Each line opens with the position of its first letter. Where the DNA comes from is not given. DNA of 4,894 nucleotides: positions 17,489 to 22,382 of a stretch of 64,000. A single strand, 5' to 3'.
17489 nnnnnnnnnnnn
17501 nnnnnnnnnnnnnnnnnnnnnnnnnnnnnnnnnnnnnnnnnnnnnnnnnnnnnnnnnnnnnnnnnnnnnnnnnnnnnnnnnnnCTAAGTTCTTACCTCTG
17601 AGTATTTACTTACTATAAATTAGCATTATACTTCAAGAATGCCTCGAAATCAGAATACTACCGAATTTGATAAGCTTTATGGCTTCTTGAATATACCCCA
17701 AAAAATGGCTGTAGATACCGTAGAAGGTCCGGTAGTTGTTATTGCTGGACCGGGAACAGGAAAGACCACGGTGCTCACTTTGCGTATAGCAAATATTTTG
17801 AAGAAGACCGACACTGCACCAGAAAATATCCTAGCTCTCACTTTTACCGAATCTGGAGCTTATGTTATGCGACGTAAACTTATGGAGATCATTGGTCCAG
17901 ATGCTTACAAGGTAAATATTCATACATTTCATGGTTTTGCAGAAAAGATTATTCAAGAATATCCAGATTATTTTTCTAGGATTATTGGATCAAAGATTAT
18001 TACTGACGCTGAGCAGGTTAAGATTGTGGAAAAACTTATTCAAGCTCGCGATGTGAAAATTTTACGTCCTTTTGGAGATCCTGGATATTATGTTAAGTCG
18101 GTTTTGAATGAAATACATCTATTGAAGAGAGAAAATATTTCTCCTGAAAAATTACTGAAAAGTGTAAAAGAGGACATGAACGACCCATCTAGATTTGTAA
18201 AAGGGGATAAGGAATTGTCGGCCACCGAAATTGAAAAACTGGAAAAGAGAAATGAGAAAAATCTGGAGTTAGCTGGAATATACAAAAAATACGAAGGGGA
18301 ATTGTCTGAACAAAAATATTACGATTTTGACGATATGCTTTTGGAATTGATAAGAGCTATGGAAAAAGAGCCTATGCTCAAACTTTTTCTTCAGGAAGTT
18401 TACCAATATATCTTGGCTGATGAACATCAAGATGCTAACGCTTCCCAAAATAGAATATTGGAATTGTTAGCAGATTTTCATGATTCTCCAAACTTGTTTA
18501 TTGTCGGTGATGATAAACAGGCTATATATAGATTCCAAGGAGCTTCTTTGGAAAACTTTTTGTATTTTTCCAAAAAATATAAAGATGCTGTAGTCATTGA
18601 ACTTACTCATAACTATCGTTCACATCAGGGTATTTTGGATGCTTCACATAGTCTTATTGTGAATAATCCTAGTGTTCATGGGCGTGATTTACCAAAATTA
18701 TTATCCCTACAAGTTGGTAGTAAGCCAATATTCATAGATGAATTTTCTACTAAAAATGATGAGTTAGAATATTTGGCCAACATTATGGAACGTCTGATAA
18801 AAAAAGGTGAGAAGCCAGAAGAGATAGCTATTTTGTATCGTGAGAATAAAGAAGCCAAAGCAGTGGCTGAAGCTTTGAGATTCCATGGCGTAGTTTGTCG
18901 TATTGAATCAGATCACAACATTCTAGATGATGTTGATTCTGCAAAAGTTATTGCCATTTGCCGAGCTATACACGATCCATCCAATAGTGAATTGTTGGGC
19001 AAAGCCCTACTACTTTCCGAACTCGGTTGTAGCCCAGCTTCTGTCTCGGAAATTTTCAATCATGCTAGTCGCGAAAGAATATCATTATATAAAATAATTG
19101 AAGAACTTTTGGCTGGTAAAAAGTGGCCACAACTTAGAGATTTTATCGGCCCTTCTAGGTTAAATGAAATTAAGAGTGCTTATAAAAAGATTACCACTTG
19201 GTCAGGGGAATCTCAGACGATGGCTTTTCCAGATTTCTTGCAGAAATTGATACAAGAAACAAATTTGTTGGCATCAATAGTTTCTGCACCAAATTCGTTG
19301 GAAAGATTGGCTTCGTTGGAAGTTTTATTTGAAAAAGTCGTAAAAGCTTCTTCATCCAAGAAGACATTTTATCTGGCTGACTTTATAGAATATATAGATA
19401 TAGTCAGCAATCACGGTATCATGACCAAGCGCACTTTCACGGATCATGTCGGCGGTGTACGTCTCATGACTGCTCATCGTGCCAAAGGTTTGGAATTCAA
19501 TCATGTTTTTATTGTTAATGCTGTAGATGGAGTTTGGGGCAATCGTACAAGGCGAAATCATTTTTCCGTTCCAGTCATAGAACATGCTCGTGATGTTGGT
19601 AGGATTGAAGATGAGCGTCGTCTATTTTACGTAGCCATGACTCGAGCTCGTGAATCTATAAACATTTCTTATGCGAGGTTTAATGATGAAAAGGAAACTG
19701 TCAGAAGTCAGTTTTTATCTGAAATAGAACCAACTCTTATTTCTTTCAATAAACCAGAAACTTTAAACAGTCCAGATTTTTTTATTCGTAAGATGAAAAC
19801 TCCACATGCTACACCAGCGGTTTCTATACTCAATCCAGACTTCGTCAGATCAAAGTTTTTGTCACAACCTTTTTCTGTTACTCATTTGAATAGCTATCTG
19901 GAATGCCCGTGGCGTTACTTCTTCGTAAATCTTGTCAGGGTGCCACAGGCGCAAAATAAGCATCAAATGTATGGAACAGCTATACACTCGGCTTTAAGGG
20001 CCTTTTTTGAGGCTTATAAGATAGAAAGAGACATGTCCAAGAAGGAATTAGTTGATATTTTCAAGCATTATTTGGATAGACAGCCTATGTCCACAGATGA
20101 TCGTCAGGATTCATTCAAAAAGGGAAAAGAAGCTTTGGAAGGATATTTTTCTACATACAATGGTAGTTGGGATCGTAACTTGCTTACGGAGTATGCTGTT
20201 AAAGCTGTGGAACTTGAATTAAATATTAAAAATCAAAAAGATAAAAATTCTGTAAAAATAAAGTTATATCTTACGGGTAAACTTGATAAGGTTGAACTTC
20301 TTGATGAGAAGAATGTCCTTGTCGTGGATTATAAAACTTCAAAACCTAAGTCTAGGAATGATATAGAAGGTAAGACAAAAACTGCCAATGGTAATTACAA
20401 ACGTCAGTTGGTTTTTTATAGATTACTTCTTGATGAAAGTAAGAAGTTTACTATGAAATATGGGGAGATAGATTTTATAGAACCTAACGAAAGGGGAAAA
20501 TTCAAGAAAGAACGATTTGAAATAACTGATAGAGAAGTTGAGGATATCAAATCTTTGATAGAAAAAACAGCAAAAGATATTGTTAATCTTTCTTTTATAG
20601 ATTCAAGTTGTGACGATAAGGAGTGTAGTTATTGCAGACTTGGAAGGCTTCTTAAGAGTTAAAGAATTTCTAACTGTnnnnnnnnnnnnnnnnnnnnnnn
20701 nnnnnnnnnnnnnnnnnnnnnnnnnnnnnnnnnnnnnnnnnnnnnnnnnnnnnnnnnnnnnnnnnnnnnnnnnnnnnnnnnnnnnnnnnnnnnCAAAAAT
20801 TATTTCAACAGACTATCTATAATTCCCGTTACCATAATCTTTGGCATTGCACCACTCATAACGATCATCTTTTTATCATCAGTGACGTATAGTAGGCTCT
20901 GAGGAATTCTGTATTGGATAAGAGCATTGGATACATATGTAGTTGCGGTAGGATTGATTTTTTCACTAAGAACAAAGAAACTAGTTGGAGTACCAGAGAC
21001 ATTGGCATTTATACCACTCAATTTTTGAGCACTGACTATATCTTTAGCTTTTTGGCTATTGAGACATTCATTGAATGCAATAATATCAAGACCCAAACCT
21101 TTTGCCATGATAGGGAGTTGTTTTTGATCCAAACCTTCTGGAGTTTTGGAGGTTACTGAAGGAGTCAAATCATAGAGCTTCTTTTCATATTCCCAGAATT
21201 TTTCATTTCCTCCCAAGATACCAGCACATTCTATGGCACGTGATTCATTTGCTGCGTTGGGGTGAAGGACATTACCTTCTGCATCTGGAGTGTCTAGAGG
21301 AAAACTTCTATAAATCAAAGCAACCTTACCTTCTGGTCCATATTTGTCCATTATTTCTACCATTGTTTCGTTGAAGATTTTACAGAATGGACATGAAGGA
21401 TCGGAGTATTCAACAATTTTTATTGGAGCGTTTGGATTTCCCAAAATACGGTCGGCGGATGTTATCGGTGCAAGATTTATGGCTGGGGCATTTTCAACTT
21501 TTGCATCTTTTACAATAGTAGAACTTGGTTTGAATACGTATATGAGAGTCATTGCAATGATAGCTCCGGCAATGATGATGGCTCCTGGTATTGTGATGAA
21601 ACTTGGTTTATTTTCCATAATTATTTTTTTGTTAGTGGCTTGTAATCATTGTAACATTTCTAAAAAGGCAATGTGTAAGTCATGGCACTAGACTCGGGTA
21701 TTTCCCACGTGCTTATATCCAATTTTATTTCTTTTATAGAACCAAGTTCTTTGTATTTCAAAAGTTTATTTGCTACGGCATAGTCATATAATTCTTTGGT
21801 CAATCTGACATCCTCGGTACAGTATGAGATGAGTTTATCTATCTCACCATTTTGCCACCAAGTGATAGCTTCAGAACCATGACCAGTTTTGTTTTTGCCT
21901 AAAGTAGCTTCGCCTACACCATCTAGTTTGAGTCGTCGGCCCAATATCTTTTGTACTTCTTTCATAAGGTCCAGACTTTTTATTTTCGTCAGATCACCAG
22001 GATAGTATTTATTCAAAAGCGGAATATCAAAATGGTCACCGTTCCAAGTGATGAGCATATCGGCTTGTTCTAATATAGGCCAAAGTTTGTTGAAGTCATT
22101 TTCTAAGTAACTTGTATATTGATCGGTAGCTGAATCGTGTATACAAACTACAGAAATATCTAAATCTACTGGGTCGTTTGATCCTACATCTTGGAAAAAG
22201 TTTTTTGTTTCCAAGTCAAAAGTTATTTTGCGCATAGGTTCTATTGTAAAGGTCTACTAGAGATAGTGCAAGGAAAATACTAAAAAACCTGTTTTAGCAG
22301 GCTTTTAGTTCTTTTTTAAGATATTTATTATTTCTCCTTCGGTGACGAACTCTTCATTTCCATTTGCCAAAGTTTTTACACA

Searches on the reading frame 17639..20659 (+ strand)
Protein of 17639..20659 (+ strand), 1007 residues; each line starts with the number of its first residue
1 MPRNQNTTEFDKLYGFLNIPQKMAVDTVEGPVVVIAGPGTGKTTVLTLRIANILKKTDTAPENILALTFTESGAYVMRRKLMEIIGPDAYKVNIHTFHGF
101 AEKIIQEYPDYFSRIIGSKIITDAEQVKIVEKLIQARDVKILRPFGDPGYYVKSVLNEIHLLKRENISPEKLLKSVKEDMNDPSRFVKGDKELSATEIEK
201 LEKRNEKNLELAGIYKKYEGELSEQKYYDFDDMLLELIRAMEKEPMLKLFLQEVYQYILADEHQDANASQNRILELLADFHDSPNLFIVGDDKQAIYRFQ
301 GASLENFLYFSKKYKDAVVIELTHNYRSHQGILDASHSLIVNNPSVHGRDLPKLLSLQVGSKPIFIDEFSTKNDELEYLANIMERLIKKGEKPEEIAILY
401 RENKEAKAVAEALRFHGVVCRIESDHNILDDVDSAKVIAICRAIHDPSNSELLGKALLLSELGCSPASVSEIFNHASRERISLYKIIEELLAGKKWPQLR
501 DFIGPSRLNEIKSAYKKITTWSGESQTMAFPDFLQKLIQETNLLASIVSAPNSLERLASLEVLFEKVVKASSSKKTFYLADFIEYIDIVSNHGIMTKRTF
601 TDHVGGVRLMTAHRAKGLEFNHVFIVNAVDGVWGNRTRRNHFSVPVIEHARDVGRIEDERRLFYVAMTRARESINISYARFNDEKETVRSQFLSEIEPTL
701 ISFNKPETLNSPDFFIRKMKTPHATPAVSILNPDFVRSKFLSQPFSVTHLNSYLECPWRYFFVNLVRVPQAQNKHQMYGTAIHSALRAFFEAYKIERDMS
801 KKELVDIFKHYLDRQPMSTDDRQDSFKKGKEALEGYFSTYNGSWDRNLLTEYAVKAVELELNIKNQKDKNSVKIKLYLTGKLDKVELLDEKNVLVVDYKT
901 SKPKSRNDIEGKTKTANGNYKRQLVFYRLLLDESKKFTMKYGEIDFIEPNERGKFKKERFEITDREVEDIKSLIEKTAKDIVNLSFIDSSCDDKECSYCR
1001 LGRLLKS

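Call 41: search_protein_families(library=pfam, proteins=[window:17639-20659:+], max_evalue=0.001)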
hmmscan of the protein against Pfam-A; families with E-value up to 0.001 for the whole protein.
window:17639-20659:+ (1007 aa): 9 families
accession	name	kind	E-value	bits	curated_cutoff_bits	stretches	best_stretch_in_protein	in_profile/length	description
PF00580.27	UvrD-helicase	-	1.1e-60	206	23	1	18-315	2-271/271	UvrD/REP helicase N-terminal domain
PF13361.12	UvrD_C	-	1.5e-41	143.4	25.6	1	320-679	1-348/350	UvrD-like helicase C-terminal domain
PF12705.13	PDDEXK_1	-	4.9e-26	92.6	22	1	745-1000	2-241/247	PD-(D/E)XK nuclease superfamily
PF13245.12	AAA_19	-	2.1e-16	60.8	25.1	1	21-299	1-133/134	AAA domain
PF13538.12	UvrD_C_2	-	1e-09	38.5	27.4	0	607-628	2-23/52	UvrD-like helicase C-terminal domain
PF01930.23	Cas_Cas4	-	7.6e-07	29.8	22.7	1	865-1001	42-154/160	Domain of unknown function DUF83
PF08696.17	Dna2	-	0.00014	22.1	22.4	1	746-814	57-125/204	DNA replication factor Dna2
PF01443.25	Viral_helicase1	-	0.00025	21.4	21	0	592-676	164-226/228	Viral superfamily 1 RNA helicase core domain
PF13087.12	AAA_12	-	0.00092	19.3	27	0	624-675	139-189/195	AAA domain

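Call 71: search_protein_families(library=padloc, proteins=[window:17639-20659:+], max_evalue=0.00001)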
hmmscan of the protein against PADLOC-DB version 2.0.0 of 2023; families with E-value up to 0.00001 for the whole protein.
window:17639-20659:+ (1007 aa): 51 families (the best 25 are shown)
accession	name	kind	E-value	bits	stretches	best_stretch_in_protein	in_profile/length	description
PDLC00114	GajB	-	3.1e-81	271.8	2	193-697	154-630/635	UrvD helicase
PDLC03802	RTasHel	-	1.9e-68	229.9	2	17-414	6-333/675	DRT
PDLC00117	GajB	-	3.5e-65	218.7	2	170-698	132-598/604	UrvD helicase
PDLC00132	GajB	-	1e-58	197.5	1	20-697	7-624/625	UrvD helicase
PDLC00103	GajB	-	9.5e-48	161.5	1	28-696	27-594/612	UrvD helicase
PDLC00127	GajB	-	3.3e-45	152.7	2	168-400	117-344/594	UrvD helicase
PDLC00110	GajB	-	8.3e-36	121.8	2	216-380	232-399/725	UrvD helicase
PDLC00119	GajB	-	1.5e-35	121.2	2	28-335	14-295/565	UrvD helicase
PDLC00123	GajB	-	5.5e-35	119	3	190-415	102-327/540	UrvD helicase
PDLC00130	GajB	-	9.9e-35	117.8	2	140-350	91-300/589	UrvD helicase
PDLC00107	GajB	-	8.2e-34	115.2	2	31-414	30-367/587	UrvD helicase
PDLC00122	GajB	-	4e-33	113.1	2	240-435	148-328/502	UrvD helicase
PDLC00121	GajB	-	1.5e-31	107.6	1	20-431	9-370/565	UrvD helicase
PDLC00144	GajB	-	8.6e-31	105.1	2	224-437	130-341/559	UrvD helicase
PDLC00104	GajB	-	1.3e-30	104.7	1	24-676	10-561/574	UrvD helicase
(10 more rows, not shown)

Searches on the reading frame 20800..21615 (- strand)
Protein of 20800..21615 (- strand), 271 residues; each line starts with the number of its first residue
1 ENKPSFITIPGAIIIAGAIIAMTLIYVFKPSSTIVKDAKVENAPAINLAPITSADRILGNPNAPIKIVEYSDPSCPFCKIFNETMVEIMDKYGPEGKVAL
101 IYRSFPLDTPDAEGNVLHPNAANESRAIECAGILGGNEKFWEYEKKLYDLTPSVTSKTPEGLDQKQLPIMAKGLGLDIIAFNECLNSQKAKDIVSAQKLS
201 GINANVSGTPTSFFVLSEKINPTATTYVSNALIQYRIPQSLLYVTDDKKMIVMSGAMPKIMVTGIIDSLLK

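Call 41: search_protein_families(library=pfam, proteins=[window:20800-21615:-], max_evalue=0.001)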
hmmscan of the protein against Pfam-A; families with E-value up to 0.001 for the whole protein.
window:20800-21615:- (271 aa): 2 families
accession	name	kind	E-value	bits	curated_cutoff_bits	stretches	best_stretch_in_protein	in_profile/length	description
PF13462.12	Thioredoxin_4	-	3.1e-20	73.5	23.2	1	54-220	4-150/165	Thioredoxin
PF01323.26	DSBA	-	6e-13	49.4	25.6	1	67-214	2-172/191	DSBA-like thioredoxin domain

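Call 71: search_protein_families(library=padloc, proteins=[window:20800-21615:-], max_evalue=0.00001)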
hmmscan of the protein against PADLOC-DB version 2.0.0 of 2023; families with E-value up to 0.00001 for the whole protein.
window:20800-21615:- (271 aa): 0 families

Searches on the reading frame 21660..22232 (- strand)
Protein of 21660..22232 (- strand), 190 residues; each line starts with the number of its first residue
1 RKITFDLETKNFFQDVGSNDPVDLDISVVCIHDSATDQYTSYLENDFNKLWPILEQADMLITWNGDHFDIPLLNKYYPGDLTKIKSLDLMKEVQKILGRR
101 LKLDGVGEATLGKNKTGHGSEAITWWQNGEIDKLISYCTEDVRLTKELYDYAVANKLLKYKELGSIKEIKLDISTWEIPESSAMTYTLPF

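Call 41: search_protein_families(library=pfam, proteins=[window:21660-22232:-], max_evalue=0.001)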
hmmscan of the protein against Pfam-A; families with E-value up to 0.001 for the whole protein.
window:21660-22232:- (190 aa): 2 families
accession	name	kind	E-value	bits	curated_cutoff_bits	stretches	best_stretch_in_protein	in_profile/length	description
PF13482.12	RNase_H_2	-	4.4e-13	49.9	22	1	5-152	3-164/165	RNase_H superfamily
PF10108.15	DNA_pol_B_exo2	-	1.8e-06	28.2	24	0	86-145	105-166/213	Predicted 3'-5' exonuclease related to the exonuclease domain of PolB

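Call 71: search_protein_families(library=padloc, proteins=[window:21660-22232:-], max_evalue=0.00001)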
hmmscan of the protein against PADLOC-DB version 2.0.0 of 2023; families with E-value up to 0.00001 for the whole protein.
window:21660-22232:- (190 aa): 0 families
